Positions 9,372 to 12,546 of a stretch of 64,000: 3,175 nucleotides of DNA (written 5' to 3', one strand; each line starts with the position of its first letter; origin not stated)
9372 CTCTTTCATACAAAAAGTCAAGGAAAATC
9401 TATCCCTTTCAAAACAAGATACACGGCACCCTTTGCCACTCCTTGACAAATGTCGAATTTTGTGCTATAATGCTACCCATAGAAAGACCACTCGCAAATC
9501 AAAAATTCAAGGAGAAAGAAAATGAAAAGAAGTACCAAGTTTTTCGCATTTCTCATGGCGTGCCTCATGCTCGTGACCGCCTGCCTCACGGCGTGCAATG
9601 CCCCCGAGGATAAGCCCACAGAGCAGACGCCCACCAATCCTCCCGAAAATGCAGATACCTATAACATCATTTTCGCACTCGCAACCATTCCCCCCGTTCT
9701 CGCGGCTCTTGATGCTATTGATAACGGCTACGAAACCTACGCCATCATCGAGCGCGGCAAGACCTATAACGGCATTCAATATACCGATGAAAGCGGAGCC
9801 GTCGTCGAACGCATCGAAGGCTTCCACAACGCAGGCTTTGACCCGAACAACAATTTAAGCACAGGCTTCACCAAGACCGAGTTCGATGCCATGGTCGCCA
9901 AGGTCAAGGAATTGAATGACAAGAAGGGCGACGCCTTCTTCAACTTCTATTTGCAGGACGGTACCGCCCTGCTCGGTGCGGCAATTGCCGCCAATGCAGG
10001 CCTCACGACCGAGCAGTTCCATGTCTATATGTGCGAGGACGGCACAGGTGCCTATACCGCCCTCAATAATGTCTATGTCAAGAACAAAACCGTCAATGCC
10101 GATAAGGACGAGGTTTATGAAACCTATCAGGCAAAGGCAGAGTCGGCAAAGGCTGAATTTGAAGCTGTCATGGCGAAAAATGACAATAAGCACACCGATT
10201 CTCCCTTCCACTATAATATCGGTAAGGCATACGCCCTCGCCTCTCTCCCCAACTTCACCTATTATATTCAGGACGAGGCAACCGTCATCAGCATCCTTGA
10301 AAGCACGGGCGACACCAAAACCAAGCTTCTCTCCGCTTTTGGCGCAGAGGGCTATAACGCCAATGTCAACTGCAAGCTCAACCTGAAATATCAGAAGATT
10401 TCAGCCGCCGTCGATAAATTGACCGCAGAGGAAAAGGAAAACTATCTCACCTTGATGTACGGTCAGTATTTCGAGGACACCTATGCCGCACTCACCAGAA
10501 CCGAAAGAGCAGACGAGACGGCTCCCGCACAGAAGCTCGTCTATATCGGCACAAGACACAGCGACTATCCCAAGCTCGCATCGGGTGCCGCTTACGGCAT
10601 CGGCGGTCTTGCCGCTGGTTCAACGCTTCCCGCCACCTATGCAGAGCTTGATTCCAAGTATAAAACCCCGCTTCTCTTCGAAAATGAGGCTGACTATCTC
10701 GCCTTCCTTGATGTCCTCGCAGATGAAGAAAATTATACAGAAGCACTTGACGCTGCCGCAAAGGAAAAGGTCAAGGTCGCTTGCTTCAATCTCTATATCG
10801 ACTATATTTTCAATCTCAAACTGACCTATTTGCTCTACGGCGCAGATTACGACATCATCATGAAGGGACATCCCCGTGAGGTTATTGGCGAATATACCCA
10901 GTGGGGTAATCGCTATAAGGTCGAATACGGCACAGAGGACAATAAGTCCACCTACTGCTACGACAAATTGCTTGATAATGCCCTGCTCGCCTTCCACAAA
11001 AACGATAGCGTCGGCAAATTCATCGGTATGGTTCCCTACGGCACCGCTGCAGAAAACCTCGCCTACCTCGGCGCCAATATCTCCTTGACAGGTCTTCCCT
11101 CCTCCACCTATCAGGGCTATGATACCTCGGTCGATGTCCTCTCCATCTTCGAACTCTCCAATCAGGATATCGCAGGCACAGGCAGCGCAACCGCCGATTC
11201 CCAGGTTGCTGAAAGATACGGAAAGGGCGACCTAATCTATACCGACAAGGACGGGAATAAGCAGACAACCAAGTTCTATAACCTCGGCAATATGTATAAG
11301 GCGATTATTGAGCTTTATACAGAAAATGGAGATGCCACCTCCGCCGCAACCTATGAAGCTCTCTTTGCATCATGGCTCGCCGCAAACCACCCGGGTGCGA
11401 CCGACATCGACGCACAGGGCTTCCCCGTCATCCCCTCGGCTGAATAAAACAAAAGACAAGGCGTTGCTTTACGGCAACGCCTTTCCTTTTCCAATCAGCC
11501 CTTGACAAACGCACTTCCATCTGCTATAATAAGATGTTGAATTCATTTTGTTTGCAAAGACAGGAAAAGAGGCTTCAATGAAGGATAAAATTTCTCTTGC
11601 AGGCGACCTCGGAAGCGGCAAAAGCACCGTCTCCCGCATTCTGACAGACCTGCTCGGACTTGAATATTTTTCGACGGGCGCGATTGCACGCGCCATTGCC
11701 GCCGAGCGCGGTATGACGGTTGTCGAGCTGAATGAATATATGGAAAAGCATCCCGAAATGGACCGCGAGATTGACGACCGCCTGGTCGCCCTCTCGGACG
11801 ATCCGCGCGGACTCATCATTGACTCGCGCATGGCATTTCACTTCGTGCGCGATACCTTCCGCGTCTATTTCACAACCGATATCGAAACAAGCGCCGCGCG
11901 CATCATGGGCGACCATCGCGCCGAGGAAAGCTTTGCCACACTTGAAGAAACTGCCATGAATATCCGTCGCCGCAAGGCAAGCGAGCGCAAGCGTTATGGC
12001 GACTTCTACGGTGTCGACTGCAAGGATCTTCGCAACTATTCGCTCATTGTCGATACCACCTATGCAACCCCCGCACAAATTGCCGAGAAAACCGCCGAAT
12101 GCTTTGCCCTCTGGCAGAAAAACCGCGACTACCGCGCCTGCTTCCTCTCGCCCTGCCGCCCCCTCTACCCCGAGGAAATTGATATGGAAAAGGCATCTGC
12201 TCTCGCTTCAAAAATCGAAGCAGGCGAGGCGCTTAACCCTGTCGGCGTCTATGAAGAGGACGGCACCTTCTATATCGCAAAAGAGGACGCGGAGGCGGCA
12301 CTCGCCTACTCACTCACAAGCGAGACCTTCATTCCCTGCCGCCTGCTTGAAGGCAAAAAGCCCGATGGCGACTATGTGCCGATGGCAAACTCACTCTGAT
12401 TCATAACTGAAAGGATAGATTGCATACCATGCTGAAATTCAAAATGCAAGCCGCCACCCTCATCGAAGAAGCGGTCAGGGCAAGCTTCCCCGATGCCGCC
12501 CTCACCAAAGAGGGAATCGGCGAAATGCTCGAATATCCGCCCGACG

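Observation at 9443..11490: Exported lipoprotein with a complete GT80 (PmST1-type) sialyltransferase motif set in a Gram-positive genome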

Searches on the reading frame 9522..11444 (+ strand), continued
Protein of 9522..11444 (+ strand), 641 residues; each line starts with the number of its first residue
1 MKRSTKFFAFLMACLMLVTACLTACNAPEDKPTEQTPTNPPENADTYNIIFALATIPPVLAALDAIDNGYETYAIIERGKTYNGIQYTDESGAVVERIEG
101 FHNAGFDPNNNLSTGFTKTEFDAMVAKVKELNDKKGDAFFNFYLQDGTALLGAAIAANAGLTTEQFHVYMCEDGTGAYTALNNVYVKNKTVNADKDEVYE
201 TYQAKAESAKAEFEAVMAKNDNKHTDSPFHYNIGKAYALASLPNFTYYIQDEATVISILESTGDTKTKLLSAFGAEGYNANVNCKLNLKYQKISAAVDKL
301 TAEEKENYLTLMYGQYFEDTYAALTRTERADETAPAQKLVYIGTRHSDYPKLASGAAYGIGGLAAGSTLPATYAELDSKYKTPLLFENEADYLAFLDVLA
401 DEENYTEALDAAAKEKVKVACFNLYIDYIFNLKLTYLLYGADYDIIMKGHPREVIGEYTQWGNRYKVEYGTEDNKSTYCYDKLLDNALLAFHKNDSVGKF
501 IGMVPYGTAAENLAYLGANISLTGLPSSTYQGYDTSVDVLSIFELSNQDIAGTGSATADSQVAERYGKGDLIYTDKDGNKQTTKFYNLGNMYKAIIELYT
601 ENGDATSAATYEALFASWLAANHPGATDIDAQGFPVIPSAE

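Call 62: list_cluster_members(proteins=[P0001, P0233, P0257])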
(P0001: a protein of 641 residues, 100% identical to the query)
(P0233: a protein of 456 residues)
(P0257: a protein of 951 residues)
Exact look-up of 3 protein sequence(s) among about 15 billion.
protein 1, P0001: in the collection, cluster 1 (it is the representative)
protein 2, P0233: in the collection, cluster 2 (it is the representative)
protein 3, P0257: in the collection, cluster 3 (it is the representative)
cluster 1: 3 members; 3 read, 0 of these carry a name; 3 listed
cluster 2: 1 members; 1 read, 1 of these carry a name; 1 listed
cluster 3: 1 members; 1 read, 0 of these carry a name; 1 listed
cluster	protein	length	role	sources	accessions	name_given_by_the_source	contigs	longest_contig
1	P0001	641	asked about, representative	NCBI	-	-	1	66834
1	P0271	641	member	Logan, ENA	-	-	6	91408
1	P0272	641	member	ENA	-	-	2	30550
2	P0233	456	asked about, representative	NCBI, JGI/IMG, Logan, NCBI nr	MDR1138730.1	MAG: hypothetical protein LBK70_02515 [Clostridiales bacterium] | hypothetical protein | hypothetical protein [Clostridiales bacterium]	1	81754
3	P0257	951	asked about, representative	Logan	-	-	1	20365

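Call 69: search_protein_families(library=pfam, alignment_id=A3, max_evalue=0.00001)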
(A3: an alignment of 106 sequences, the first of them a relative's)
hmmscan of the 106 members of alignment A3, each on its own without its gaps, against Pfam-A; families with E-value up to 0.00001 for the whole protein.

A. member 1, L048:344-1843:- (500 aa): 2 families
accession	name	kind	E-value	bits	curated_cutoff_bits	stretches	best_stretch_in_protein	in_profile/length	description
PF01943.22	Polysacc_synt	-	5.6e-20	72.3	28.2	1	8-289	2-272/274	Polysaccharide biosynthesis protein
PF13440.11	Polysacc_synt_3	-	1.8e-09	37.7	23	1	33-341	3-292/293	Polysaccharide biosynthesis protein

B. families by the number of members that match (of 106 scanned): 152 families (the first 25 are shown)
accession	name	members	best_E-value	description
PF14393.11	DUF4422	4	5.6e-81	Domain of unknown function (DUF4422)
PF01943.22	Polysacc_synt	3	6.4e-28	Polysaccharide biosynthesis protein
PF01926.29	MMR_HSR1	3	5.3e-22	50S ribosome-binding GTPase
PF13440.11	Polysacc_synt_3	3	4.6e-11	Polysaccharide biosynthesis protein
PF00448.28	SRP54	2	1.2e-77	SRP54-type protein, GTPase domain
PF00128.31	Alpha-amylase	2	1.2e-65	Alpha amylase, catalytic domain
PF02645.21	DegV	2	1.2e-60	Uncharacterised protein, DegV family COG1307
PF02397.22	Bac_transf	2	1.6e-60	Bacterial sugar transferase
PF00005.33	ABC_tran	2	2.1e-34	ABC transporter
PF01266.30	DAO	2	7.1e-34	FAD dependent oxidoreductase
PF00534.26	Glycos_transf_1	2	6.6e-28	Glycosyl transferases group 1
PF13173.12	AAA_14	2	1.8e-27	AAA domain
PF13692.12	Glyco_trans_1_4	2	1.5e-23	Glycosyl transferases group 1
PF02881.24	SRP54_N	2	2.2e-23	SRP54-type protein, helical bundle domain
PF13439.12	Glyco_transf_4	2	7.6e-23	Glycosyltransferase Family 4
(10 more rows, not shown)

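Call 70: find_homologous_proteins(query=P0233, max_evalue=0.001)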
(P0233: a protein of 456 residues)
Query P0233 (456 aa): 20 proteins with E <= 0.001 among 4619 candidates.
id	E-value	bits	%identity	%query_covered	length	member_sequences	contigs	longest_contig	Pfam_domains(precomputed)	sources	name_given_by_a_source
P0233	0.0e+0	1040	100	100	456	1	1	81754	PF11477.15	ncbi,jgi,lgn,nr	ncbi:MAG: hypothetical protein LBK70_02515 [Clostridiales bacterium]|jgi:hypothetical protein|nr:hyp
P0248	1.0e-96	343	45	83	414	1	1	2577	-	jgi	-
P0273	6.0e-90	320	39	92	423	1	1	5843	-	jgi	-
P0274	2.4e-74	269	36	93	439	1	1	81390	-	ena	-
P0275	1.4e-69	253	34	93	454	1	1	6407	-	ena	-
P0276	4.6e-67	245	37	89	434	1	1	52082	-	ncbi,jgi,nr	ncbi:MAG: hypothetical protein LBU60_01060 [Clostridiales bacterium]|jgi:hypothetical protein|nr:hyp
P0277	5.3e-67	245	35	89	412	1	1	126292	-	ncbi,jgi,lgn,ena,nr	ncbi:MAG: hypothetical protein FWE31_01670 [Firmicutes bacterium]|nr:hypothetical protein [Bacillota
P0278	4.9e-62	228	34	92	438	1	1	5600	-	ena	-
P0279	3.5e-61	226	38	78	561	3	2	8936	-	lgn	-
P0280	6.2e-61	225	37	79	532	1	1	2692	PF13851.12,PF06005.19,PF08614.17,PF25026.2,PF28256.1,PF24161.2,PF10473.15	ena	-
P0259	8.6e-57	211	34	88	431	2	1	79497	-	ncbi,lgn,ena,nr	ncbi:MAG: hypothetical protein FWE31_03800 [Firmicutes bacterium]|nr:hypothetical protein [Bacillota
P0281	1.7e-55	207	36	82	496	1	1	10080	-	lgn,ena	-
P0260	4.2e-46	176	32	92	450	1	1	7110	-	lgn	-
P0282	3.6e-37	147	31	84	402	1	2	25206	PF11477.15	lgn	-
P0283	1.9e-35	141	28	91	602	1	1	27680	PF00395.26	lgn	-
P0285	4.2e-30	123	30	82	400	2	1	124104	PF07388.18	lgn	-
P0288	1.6e-22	98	27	78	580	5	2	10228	PF19190.7,PF11477.15,PF13004.14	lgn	-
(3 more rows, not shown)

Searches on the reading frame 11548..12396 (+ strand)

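Call 13: search_protein_families(library=pfam, proteins=[window:11548-12396:+], max_evalue=0.001)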
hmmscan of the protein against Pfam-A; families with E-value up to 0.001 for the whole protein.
window:11548-12396:+ (283 aa): 5 families
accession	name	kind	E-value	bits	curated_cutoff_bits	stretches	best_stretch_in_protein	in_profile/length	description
PF13189.12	Cytidylate_kin2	-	2.9e-13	50.8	28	1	15-171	2-175/176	Cytidylate kinase-like family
PF13238.12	AAA_18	-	2.5e-10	41.3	29.4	1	15-122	1-111/128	AAA domain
PF02224.24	Cytidylate_kin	-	4.4e-10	40.1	26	1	15-53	1-39/211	Cytidylate kinase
PF13207.12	AAA_17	-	1.6e-09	38.6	27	1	22-127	5-114/136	AAA domain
PF01121.26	CoaE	-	0.00042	20.5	27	1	15-64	3-51/180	Dephospho-CoA kinase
